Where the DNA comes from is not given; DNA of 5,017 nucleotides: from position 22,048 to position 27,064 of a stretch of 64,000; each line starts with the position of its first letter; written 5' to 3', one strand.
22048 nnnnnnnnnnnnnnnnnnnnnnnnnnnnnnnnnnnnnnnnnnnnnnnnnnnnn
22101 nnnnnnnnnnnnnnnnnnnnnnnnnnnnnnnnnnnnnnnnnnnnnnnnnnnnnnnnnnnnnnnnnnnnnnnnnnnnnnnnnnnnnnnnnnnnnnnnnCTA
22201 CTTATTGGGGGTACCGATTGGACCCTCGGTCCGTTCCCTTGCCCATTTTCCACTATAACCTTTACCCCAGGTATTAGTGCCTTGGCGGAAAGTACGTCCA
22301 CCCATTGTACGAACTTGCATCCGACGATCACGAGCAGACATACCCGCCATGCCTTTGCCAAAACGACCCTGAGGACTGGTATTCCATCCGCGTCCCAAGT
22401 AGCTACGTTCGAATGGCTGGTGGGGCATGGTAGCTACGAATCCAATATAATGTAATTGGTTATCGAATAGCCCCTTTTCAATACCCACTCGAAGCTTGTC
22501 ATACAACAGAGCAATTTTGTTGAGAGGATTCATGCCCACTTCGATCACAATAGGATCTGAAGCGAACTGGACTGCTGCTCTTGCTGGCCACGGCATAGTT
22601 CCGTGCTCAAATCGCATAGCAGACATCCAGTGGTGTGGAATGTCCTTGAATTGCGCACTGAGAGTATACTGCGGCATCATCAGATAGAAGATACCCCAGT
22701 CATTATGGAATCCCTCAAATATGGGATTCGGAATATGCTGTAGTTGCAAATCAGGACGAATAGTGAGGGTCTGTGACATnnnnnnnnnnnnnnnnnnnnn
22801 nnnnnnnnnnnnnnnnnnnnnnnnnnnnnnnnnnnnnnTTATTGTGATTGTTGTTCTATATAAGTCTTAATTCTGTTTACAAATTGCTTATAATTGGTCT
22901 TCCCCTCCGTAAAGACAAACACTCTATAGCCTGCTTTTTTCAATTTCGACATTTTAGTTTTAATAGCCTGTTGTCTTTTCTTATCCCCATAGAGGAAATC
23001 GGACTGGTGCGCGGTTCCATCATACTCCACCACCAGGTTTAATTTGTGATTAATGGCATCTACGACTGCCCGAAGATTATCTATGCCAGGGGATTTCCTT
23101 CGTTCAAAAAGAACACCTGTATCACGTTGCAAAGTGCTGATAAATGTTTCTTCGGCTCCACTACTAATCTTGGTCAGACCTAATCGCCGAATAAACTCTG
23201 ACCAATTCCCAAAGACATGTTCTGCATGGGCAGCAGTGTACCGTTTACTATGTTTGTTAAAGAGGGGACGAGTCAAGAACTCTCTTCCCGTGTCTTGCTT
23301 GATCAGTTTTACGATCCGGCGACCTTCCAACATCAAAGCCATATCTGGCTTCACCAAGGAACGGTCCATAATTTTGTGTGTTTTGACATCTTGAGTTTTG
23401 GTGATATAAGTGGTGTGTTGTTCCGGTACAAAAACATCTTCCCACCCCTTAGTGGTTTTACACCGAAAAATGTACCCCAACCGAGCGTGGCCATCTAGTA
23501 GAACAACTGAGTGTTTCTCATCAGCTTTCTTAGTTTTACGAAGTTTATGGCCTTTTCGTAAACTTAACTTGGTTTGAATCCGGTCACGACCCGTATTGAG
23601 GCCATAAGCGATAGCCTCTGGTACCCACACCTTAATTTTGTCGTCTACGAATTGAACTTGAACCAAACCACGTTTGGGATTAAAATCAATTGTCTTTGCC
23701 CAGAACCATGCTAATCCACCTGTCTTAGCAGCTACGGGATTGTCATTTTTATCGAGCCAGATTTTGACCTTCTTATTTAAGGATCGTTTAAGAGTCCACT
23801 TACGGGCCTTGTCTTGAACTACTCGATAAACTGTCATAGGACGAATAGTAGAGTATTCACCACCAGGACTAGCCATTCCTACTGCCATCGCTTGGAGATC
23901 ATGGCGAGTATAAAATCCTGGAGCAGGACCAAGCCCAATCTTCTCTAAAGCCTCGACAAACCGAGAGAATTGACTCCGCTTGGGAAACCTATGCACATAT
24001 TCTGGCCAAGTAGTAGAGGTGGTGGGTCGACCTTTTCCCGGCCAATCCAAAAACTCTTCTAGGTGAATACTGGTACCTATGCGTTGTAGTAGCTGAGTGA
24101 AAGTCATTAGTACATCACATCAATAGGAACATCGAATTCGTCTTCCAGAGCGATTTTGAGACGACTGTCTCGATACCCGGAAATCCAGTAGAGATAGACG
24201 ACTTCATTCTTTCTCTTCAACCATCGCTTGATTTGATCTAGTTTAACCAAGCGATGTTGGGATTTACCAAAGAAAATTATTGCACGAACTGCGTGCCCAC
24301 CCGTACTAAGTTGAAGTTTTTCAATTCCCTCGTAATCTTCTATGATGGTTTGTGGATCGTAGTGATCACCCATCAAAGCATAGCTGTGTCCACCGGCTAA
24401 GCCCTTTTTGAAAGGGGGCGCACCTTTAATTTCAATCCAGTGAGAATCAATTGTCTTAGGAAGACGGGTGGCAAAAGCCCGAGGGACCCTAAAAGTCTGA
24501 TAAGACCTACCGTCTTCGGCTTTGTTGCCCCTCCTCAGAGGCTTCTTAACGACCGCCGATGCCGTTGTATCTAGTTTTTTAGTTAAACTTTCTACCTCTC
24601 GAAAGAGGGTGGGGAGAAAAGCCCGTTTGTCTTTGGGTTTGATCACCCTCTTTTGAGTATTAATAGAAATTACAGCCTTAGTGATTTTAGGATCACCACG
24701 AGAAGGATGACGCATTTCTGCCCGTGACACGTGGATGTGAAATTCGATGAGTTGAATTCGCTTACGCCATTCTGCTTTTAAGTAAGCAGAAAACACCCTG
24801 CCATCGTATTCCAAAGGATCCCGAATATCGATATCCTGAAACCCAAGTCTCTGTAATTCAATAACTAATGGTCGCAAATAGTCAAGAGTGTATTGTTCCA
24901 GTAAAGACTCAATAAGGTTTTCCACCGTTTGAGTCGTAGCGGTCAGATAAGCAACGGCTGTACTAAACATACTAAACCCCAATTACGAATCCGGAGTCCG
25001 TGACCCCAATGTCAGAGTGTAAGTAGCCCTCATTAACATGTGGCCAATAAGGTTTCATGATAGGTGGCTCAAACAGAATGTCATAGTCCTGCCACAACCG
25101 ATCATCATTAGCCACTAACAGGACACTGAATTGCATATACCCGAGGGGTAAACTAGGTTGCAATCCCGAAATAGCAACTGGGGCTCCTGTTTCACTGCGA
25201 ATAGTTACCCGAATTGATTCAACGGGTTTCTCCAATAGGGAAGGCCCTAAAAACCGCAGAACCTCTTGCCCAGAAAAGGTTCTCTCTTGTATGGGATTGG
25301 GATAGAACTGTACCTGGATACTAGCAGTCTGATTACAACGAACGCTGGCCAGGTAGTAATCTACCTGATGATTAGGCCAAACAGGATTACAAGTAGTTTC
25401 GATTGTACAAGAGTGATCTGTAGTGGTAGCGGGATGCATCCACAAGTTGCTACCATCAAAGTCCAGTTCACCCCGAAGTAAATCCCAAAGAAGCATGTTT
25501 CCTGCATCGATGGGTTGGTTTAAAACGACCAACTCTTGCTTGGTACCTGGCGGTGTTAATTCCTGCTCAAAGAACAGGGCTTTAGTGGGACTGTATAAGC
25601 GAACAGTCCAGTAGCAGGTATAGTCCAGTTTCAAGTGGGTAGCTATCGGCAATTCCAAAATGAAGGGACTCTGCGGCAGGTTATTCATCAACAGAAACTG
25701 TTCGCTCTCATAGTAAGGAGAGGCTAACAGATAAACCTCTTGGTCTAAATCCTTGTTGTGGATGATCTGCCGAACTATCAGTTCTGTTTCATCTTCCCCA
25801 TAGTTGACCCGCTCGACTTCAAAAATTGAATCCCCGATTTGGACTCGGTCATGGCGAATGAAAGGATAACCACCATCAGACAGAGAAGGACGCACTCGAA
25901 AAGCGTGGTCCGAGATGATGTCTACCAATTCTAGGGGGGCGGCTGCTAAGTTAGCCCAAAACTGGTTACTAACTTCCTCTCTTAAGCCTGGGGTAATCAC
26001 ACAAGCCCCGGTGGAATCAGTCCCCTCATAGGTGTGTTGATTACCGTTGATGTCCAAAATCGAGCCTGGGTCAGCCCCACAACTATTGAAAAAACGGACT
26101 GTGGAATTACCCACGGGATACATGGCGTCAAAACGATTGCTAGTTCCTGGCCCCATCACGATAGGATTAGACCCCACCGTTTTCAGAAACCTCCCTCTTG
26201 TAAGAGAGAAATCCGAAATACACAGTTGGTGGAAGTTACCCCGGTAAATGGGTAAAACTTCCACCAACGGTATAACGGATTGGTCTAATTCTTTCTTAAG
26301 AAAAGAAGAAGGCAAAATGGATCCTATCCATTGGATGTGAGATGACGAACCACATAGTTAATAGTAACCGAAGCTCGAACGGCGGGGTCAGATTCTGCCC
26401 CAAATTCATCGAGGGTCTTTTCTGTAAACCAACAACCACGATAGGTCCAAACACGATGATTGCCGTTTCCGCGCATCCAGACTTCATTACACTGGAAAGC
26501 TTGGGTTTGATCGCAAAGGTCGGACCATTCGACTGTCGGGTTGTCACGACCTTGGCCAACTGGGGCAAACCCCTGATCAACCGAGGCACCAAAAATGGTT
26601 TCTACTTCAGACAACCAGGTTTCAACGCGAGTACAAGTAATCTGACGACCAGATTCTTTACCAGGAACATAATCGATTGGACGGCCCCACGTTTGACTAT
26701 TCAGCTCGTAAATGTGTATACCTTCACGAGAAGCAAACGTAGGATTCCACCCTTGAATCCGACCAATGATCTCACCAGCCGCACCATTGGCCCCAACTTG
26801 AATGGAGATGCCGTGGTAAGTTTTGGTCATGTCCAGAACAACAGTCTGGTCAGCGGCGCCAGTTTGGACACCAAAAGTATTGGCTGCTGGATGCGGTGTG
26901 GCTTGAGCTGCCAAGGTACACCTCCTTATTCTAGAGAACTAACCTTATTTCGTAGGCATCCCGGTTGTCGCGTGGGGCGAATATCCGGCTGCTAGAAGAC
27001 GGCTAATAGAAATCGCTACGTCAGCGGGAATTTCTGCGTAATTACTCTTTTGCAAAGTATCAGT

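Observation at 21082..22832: Conserved structured leader upstream of two structural genes, with covarying inner hairpin and SD sequestration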

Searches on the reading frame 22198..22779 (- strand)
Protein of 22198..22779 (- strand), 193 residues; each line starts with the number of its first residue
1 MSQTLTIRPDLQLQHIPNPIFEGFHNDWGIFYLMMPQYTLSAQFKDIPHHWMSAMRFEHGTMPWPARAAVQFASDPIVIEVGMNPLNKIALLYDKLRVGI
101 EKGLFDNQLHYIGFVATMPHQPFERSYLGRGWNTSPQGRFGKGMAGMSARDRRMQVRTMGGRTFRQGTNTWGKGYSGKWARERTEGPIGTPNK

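Call 13: search_protein_families(library=pfam, proteins=[window:22198-22779:-], max_evalue=0.01)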
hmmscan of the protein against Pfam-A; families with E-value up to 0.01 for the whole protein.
window:22198-22779:- (193 aa): 0 families

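Call 14: search_protein_families(library=phrogs, proteins=[window:22198-22779:-], max_evalue=0.01)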
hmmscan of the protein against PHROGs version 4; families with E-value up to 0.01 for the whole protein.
window:22198-22779:- (193 aa): 0 families

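Call 21: find_related_loci(query=window:22198-22779:-, collection=viral_contigs, flank=6000)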
Query window:22198-22779:- (193 aa) in viral_contigs; peptide patterns used: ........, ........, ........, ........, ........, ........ (x = any residue, [..] = any of these).
No stretch of DNA in the collection matches any of the patterns.

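Call 22: find_encoding_contigs(protein=window:22198-22779:-, flank=6000, max_places=10)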
Protein window:22198-22779:- (193 aa): 7 contigs read that carry it; 2 places shown.
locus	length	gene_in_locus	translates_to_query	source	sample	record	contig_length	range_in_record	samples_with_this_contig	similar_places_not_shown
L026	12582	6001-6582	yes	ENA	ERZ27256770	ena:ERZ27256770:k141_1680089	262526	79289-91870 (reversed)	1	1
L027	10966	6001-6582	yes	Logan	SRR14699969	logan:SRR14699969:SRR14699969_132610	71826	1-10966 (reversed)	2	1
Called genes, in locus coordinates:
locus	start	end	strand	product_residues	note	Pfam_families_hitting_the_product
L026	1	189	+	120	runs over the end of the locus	-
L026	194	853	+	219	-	-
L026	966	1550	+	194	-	-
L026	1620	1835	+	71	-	-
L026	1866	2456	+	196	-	-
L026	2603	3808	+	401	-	-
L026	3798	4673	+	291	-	-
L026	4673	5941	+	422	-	-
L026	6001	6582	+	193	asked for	-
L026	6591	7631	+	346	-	-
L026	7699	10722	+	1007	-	-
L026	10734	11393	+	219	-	-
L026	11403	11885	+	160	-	-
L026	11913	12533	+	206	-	-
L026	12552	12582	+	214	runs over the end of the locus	-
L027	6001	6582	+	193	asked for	-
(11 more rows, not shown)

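Call 23: find_homologous_proteins(query=window:22198-22779:-, max_evalue=0.001)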
Query window:22198-22779:- (193 aa): 1 proteins with E <= 0.001 among 18 candidates.
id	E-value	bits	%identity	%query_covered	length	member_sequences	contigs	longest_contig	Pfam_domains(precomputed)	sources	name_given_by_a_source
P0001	4.1e-132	456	100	100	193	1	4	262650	-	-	-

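Call 53: search_protein_families(library=ncbifam, proteins=[window:22198-22779:-], max_evalue=0.1)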
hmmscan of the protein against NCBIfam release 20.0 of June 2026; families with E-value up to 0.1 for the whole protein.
window:22198-22779:- (193 aa): 0 families

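Call 86: predict_structure(protein=window:22198-22779:-)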
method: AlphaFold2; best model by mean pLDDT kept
length: 193 residues; sequences in the alignment: 1
mean_pLDDT: 32.1   pTM: 0.19
mean pLDDT of the five models: 32.1, 32.0, 31.6, 30.3, 28.4
residues with pLDDT >= 90: 0; 70-90: 0; 50-70: 5; < 50: 188
segments of 3 or more residues with pLDDT < 50: 1-154, 156-159, 164-166, 168-193
pLDDT, mean of each block of 10 residues (from residue 1): 24 24 26 27 26 25 27 31 35 45 39 31 24 27 35 46 46 38 33 32
secondary structure, 60 per line:
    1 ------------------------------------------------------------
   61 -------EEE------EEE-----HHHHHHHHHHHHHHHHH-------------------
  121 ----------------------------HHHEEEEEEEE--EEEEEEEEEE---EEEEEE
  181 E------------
elements in order: E68-70 E77-79 H85-101 E152-159 E162-171 E175-181

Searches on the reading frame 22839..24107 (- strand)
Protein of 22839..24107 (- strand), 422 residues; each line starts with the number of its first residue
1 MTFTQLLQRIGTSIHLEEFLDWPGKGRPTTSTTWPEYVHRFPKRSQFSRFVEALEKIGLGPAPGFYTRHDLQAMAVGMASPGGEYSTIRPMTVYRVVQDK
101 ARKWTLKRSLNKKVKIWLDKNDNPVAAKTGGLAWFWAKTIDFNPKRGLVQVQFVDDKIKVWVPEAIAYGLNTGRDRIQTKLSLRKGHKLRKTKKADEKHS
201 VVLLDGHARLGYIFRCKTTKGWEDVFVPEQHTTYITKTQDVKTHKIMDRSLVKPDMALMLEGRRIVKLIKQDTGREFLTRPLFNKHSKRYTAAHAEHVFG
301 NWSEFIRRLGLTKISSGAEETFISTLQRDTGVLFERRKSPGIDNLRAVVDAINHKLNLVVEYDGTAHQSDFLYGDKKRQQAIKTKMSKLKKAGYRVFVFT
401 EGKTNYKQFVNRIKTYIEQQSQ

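Call 13: search_protein_families(library=pfam, proteins=[window:22839-24107:-], max_evalue=0.01)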
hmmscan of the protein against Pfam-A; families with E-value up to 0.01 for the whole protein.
window:22839-24107:- (422 aa): 2 families
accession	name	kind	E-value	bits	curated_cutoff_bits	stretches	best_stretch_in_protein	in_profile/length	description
PF04480.18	DUF559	-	0.00045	20.5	20.6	1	346-413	43-104/109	Protein of unknown function (DUF559)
PF18780.6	HNH_repeat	-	0.008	16.9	26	0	283-311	26-53/54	Homing endonuclease associated repeat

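Call 14: search_protein_families(library=phrogs, proteins=[window:22839-24107:-], max_evalue=0.01)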
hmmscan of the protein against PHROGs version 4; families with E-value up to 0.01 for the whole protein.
window:22839-24107:- (422 aa): 1 family
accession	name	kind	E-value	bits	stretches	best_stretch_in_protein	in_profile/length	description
phrog_559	-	DNA, RNA and nucleotide metabolism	0.006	16.4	1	317-414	307-412/607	HNH endonuclease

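Call 38: search_solved_structures(query=window:22839-24107:-, max_evalue=1)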
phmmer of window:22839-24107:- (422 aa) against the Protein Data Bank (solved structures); distinct sequences matched with E-value up to 1: 0.

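Call 53: search_protein_families(library=ncbifam, proteins=[window:22839-24107:-], max_evalue=0.1)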
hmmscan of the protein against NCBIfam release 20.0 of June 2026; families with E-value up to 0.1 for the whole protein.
window:22839-24107:- (422 aa): 1 family
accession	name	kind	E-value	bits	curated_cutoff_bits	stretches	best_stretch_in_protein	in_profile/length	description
TIGR01662.1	HAD-SF-IIIA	subfamily_domain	0.027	14.6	44.6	1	363-419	8-73/141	HAD-IIIA family hydrolase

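Call 66: find_encoding_contigs(protein=window:22839-24107:-, flank=5000, max_places=10)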
Protein window:22839-24107:- (422 aa): 6 contigs read that carry it; 1 place shown.
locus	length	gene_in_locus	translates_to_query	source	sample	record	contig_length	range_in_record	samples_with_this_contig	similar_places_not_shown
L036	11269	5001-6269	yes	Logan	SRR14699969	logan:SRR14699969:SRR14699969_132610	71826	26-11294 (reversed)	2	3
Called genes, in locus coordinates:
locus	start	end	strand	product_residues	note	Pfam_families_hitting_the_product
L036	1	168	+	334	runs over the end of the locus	-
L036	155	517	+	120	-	-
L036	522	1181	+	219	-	-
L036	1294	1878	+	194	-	-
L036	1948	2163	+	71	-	-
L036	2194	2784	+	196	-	-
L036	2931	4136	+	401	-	-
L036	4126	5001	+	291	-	-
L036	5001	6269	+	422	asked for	-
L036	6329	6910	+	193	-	-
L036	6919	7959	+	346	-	-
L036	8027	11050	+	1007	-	-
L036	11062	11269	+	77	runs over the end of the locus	?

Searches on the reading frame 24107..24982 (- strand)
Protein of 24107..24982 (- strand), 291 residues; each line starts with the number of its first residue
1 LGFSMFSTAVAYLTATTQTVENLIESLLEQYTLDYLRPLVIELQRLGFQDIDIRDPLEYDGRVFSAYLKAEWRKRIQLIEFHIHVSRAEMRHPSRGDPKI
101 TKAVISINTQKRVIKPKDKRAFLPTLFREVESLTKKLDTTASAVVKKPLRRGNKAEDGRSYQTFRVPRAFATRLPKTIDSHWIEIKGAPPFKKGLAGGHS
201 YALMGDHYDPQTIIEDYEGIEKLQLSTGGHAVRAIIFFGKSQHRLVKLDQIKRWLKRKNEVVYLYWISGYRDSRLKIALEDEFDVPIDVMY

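Call 13: search_protein_families(library=pfam, proteins=[window:24107-24982:-], max_evalue=0.01)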
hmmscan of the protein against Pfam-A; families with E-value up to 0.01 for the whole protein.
window:24107-24982:- (291 aa): 0 families

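Call 14: search_protein_families(library=phrogs, proteins=[window:24107-24982:-], max_evalue=0.01)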
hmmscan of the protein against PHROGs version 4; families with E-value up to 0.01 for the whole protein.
window:24107-24982:- (291 aa): 0 families

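Call 53: search_protein_families(library=ncbifam, proteins=[window:24107-24982:-], max_evalue=0.1)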
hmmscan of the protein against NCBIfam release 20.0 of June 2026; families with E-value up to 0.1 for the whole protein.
window:24107-24982:- (291 aa): 1 family
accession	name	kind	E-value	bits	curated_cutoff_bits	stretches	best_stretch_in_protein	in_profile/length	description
NF003976.0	PRK05469.1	subfamily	0.0084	15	255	1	10-119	10-118/409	tripeptide aminopeptidase PepT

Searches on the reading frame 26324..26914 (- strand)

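Call 13: search_protein_families(library=pfam, proteins=[window:26324-26914:-], max_evalue=0.01)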
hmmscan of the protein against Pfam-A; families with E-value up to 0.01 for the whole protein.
window:26324-26914:- (196 aa): 0 families

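Call 14: search_protein_families(library=phrogs, proteins=[window:26324-26914:-], max_evalue=0.01)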
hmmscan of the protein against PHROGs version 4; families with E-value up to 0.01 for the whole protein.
window:26324-26914:- (196 aa): 1 family
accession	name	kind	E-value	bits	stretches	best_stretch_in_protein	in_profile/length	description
phrog_4542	-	tail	0.0022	18.5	1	149-187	135-175/214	tail tube protein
